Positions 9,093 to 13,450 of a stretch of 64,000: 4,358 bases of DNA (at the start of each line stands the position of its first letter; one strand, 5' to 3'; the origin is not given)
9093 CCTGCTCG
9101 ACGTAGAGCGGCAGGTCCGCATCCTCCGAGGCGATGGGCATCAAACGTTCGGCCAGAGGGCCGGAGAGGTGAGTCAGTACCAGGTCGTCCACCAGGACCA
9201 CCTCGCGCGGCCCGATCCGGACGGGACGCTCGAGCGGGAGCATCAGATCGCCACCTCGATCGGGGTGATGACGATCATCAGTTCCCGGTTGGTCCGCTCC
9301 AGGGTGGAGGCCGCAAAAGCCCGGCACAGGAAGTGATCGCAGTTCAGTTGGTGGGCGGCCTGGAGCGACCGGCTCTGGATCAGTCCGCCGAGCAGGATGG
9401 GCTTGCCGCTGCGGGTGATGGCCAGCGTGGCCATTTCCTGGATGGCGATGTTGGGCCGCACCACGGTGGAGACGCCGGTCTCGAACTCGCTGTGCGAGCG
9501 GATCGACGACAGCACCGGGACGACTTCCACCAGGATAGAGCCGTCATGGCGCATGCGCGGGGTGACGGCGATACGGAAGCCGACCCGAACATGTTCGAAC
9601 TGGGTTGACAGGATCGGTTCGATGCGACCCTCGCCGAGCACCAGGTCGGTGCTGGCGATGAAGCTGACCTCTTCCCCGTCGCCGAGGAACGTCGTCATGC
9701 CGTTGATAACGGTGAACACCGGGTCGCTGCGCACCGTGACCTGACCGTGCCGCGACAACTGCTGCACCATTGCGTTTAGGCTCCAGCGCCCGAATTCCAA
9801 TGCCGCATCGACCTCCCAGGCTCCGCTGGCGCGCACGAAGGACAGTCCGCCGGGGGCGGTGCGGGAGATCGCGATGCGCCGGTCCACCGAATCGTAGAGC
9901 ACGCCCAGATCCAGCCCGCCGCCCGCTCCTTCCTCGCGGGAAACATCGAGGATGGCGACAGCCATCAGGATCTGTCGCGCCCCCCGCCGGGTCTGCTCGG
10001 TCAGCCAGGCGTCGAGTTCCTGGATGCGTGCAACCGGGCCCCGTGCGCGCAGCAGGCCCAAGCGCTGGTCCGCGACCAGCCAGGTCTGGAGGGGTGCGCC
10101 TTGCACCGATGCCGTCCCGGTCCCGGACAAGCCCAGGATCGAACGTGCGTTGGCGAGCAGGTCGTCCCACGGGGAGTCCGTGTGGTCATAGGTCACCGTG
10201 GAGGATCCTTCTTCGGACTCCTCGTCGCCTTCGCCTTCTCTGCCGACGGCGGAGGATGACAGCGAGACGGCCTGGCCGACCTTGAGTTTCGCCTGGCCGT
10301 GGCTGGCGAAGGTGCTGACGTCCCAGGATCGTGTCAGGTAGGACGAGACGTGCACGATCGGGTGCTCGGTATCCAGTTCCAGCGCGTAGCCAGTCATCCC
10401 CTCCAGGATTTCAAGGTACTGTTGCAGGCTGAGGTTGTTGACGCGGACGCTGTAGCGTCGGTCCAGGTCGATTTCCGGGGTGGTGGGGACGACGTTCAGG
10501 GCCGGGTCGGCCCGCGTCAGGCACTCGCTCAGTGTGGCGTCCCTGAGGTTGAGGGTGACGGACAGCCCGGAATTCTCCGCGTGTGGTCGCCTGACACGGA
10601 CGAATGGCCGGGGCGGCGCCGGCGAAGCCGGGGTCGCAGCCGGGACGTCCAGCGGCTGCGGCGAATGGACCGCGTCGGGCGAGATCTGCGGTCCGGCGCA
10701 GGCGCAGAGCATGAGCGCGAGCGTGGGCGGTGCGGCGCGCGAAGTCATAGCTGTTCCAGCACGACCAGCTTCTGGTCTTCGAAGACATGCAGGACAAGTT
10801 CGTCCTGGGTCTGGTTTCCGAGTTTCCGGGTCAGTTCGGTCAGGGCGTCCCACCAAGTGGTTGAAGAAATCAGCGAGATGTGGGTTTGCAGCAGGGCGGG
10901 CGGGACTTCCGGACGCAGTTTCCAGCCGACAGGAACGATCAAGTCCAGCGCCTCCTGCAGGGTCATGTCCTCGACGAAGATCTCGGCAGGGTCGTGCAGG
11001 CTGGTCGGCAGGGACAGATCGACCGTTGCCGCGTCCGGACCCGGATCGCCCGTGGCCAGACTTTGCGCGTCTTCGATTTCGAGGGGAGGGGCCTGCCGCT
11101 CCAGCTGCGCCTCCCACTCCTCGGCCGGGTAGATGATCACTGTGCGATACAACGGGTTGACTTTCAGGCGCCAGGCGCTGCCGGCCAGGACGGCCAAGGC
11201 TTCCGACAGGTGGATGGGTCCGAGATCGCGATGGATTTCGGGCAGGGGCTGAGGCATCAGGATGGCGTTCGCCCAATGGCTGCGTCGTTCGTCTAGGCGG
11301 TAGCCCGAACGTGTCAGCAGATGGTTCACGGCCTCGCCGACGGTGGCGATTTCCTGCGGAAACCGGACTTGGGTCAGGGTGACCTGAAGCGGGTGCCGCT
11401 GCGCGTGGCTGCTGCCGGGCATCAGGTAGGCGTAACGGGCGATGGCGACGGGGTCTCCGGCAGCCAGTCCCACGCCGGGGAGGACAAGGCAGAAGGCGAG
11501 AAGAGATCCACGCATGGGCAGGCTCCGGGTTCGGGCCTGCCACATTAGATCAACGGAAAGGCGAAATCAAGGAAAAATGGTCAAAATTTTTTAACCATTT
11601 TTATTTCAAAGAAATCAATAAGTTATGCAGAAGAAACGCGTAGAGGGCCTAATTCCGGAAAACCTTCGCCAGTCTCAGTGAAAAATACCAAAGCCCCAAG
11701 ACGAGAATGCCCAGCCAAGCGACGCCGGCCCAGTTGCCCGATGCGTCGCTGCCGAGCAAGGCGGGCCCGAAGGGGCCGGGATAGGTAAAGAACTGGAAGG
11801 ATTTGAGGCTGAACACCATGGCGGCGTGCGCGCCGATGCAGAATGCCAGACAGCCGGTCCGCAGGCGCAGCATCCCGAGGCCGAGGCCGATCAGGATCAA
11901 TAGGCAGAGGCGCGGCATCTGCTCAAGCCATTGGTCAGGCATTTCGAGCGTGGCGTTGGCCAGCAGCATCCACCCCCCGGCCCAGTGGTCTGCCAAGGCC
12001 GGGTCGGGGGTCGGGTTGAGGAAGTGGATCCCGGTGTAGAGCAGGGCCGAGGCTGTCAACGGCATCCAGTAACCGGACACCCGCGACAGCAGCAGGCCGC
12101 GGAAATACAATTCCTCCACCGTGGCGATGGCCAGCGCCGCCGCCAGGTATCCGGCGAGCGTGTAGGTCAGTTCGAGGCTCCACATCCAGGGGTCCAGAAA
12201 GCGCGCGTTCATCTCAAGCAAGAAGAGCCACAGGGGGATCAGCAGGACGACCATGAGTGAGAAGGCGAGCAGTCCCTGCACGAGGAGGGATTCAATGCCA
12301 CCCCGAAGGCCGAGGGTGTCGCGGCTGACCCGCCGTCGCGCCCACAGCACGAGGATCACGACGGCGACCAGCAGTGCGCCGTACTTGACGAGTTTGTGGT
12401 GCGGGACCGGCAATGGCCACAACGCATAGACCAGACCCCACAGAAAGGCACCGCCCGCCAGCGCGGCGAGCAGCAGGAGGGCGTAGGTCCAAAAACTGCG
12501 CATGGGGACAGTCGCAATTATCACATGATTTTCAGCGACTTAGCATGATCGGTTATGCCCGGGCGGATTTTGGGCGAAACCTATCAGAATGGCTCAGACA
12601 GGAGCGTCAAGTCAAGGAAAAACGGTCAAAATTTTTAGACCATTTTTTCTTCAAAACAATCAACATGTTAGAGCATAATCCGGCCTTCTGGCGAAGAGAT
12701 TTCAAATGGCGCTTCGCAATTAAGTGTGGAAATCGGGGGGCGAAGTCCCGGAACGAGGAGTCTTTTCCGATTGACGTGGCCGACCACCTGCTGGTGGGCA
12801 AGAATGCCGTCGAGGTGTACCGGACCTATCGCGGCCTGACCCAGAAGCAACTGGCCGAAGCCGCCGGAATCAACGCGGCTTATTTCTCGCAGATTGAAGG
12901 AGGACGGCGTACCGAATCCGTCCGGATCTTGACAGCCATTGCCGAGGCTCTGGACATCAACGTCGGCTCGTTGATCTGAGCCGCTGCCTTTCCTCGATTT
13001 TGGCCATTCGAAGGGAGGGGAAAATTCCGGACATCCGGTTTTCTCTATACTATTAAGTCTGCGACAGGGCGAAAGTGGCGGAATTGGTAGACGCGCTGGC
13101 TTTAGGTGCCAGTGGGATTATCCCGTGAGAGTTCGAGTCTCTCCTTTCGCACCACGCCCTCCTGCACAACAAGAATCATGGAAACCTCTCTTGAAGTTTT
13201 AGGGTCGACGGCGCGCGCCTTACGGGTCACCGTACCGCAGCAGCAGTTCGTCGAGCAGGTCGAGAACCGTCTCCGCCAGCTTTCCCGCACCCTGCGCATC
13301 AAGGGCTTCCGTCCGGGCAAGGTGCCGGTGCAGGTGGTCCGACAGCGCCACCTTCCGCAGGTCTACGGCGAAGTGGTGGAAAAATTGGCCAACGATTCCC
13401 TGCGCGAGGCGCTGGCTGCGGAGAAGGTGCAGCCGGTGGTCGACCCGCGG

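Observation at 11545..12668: Two copies of a ~60-bp AT-rich palindromic element bracket a CPBP protease gene and mark the promoters of the pilus operon and an XRE regulator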

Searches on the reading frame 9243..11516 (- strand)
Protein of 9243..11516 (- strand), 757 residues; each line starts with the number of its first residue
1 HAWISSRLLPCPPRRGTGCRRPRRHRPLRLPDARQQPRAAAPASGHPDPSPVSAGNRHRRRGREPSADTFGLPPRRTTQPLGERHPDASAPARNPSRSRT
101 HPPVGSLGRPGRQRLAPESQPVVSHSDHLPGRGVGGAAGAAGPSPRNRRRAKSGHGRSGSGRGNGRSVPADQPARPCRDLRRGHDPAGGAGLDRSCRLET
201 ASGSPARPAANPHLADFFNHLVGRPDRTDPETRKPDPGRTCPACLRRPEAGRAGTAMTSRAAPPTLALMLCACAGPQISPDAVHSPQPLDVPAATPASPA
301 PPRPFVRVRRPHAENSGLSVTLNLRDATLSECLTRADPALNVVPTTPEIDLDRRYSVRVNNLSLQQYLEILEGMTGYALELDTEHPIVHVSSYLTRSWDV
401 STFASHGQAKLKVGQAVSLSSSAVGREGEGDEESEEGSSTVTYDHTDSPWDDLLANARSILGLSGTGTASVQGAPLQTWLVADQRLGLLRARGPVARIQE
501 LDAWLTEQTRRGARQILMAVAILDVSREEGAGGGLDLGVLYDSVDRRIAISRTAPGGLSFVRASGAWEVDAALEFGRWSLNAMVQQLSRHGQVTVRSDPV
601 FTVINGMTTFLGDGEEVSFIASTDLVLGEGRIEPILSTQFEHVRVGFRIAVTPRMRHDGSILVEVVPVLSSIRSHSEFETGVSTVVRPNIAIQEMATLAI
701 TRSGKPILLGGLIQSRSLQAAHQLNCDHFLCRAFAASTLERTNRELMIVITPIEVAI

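Call 9: search_protein_families(library=pfam, proteins=[window:9243-11516:-], max_evalue=0.01)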
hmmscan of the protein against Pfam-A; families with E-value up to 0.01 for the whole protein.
window:9243-11516:- (757 aa): 2 families
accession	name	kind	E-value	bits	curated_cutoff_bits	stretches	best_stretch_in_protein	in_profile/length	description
PF00263.26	Secretin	-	4e-14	53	27.5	1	587-752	2-165/169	Bacterial type II and III secretion system protein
PF07660.19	STN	-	0.0023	18.1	28.4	0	341-385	2-45/52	Secretin and TonB N terminus short domain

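Call 12: search_protein_families(library=ncbifam, proteins=[window:9243-11516:-], max_evalue=0.01)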
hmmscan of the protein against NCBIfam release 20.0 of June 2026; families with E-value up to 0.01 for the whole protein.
window:9243-11516:- (757 aa): 7 families
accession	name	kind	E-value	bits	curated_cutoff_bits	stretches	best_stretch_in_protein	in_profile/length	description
TIGR02519.1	pilus_MshL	equivalog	2.7e-25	89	250.2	1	483-752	4-287/290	pilus (MSHA type) biogenesis protein MshL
TIGR02520.1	pilus_B_mal_scr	equivalog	2.8e-11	42.7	287.65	1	436-753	206-512/513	PilN family type IVB pilus formation outer membrane protein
TIGR02517.1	type_II_gspD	equivalog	1.9e-08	33.3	351.35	1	572-752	409-587/600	type II secretion system secretin GspD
TIGR02515.1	IV_pilus_PilQ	subfamily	9e-07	28.2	284.35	1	578-752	259-424/428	type IV pilus secretin PilQ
NF010083.0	PRK13568.1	equivalog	7.3e-06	25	554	1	647-752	310-414/419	DNA uptake porin HofQ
TIGR02516.1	type_III_yscC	equivalog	0.00012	20.8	238.45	1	478-720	199-423/463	type III secretion system outer membrane ring subunit SctC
NF011873.0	PRK15346.1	equivalog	0.00057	18.7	524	1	638-723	376-459/499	EscC/YscC/HrcC family type III secretion system outer membrane ring protein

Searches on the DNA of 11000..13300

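Call 46: search_rna_families(source=window, start=11000, end=13300, threshold=evalue, max_evalue=1)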
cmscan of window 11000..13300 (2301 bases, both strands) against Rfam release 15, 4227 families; matches with E-value up to 1: 1.
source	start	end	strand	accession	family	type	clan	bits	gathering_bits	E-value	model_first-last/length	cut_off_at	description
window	13069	13151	+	RF00005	tRNA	Gene; tRNA;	CL00001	57.7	29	2.7e-11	1-71/71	no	tRNA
